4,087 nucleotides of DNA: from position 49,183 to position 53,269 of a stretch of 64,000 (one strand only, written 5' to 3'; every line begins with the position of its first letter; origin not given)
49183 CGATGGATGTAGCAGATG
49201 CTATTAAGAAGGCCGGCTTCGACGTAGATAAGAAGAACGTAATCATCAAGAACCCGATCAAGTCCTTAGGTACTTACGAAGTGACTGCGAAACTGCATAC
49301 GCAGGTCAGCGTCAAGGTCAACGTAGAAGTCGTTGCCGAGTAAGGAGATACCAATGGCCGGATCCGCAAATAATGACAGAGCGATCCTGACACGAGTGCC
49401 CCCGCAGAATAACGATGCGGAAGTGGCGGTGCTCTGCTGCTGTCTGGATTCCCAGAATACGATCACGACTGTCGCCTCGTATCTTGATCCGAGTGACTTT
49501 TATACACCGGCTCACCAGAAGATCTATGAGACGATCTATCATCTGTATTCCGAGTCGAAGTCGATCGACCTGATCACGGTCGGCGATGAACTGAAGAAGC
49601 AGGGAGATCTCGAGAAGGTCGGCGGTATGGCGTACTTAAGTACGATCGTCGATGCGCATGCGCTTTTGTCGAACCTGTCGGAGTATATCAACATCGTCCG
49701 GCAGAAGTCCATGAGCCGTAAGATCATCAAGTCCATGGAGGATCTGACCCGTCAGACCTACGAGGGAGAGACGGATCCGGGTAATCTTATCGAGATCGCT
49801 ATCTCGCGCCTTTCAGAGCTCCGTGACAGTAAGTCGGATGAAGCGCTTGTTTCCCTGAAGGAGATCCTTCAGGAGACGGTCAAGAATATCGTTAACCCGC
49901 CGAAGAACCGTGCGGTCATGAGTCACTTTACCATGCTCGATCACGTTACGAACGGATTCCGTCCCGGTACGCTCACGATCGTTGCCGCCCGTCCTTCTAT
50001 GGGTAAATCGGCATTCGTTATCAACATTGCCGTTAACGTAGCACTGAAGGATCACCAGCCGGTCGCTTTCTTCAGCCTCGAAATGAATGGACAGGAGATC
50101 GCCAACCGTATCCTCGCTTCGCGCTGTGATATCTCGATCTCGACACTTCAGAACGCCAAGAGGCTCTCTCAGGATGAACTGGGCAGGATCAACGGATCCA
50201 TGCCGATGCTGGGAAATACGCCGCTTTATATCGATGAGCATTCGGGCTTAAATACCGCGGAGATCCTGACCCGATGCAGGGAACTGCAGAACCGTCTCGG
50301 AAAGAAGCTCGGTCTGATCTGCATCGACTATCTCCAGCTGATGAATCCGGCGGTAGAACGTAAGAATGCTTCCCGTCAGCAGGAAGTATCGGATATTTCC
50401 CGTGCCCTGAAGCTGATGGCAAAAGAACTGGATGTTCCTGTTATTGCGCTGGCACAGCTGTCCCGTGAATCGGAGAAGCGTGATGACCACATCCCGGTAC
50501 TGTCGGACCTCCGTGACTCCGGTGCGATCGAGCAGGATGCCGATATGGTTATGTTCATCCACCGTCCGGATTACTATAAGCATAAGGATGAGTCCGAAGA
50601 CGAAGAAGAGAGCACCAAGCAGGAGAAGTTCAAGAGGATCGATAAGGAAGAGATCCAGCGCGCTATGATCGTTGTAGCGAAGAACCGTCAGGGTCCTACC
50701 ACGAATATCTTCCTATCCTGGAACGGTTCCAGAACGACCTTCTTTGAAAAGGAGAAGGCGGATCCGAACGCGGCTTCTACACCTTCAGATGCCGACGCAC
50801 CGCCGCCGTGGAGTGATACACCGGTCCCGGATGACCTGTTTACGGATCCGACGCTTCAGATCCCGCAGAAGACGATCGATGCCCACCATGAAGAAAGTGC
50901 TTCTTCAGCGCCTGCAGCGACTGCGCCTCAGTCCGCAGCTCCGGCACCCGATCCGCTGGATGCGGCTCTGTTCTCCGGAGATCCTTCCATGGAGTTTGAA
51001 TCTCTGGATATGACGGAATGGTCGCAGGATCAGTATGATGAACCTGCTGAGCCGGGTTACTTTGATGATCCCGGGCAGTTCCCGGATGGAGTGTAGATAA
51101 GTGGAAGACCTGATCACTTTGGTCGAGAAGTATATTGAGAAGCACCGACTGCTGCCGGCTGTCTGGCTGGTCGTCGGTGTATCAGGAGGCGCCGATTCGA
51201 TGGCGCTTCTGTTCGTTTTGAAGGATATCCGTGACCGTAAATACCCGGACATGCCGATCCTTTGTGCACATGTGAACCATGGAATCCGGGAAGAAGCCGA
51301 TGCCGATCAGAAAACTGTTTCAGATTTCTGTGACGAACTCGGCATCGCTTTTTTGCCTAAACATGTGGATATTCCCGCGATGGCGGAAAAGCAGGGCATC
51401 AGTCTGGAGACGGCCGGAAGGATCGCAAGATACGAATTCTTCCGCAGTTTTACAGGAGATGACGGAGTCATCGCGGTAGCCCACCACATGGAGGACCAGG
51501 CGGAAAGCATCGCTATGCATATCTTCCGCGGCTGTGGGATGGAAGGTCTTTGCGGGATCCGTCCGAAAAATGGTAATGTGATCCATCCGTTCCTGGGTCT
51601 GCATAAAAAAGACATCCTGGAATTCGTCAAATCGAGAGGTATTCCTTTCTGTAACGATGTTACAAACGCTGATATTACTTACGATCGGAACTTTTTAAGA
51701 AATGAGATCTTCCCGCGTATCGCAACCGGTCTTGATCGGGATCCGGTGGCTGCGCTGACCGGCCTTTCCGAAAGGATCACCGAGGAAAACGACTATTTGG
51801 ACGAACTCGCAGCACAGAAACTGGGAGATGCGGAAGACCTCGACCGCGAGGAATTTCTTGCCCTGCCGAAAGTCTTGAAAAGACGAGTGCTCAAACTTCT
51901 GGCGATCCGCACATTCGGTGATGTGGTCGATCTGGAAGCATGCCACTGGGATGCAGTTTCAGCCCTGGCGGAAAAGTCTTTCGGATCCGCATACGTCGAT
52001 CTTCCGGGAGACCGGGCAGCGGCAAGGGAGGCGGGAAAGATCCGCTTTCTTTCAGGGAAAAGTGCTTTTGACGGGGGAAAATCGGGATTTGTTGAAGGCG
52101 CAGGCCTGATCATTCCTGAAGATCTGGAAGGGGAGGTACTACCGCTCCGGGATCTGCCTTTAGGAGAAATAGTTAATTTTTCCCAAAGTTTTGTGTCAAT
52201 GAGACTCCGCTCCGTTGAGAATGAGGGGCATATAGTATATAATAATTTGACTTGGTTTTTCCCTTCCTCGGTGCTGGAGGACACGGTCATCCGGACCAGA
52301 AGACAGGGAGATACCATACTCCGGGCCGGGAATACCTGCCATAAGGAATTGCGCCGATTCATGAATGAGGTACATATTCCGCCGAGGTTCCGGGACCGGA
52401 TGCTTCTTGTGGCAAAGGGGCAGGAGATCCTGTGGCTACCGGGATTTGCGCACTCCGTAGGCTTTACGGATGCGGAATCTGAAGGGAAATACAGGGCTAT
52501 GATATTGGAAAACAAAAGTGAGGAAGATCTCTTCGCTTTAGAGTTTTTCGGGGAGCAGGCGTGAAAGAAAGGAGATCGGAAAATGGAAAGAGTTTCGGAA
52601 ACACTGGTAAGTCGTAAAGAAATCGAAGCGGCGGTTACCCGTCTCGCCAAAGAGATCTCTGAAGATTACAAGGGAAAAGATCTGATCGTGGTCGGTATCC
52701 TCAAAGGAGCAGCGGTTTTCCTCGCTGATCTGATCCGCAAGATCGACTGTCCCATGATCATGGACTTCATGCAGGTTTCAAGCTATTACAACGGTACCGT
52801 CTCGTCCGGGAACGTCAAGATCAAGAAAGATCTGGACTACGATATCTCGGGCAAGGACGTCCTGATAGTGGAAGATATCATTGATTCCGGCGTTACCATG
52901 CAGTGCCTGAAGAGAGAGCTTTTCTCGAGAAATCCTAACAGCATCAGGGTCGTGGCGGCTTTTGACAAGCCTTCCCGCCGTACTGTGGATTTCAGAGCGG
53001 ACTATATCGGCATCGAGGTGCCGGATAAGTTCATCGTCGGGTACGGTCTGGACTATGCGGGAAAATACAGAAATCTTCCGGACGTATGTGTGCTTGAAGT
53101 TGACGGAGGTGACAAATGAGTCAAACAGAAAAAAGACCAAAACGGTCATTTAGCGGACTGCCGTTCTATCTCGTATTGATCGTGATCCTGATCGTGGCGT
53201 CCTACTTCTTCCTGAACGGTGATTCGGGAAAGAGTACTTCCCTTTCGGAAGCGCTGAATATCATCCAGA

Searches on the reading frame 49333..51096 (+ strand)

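Call 7: search_protein_families(library=pfam, proteins=[window:49333-51096:+])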
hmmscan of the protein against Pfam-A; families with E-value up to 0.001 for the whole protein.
window:49333-51096:+ (587 aa): 3 families
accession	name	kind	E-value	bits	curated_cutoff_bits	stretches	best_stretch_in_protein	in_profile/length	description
PF03796.21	DnaB_C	-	1.3e-91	307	27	1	195-470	2-253/255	DnaB-like helicase C terminal domain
PF00772.26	DnaB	-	6.1e-30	103.8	23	1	23-124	2-103/103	DnaB-like helicase N terminal domain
PF13481.12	AAA_25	-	9.2e-12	45.4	27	1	198-379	18-193/195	AAA domain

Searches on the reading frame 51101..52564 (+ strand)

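Call 7: search_protein_families(library=pfam, proteins=[window:51101-52564:+])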
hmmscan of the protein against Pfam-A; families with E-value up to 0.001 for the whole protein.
window:51101-52564:+ (487 aa): 3 families
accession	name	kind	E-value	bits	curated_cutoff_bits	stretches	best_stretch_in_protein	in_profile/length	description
PF01171.26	ATP_bind_3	-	3.9e-46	157.5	27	1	23-202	2-182/182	PP-loop family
PF11734.13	TilS_C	-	1.1e-10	41.1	22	1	397-462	3-68/74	TilS substrate C-terminal domain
PF09179.16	TilS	-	0.00031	21.4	21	1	247-313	1-65/67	TilS substrate binding domain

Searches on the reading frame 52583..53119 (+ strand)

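Call 7: search_protein_families(library=pfam, proteins=[window:52583-53119:+])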
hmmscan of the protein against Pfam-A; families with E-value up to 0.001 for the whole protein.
window:52583-53119:+ (178 aa): 1 family
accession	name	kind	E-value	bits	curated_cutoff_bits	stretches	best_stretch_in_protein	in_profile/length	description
PF00156.33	Pribosyltran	-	3.5e-31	108.1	26.3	1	10-158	7-157/158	Phosphoribosyl transferase domain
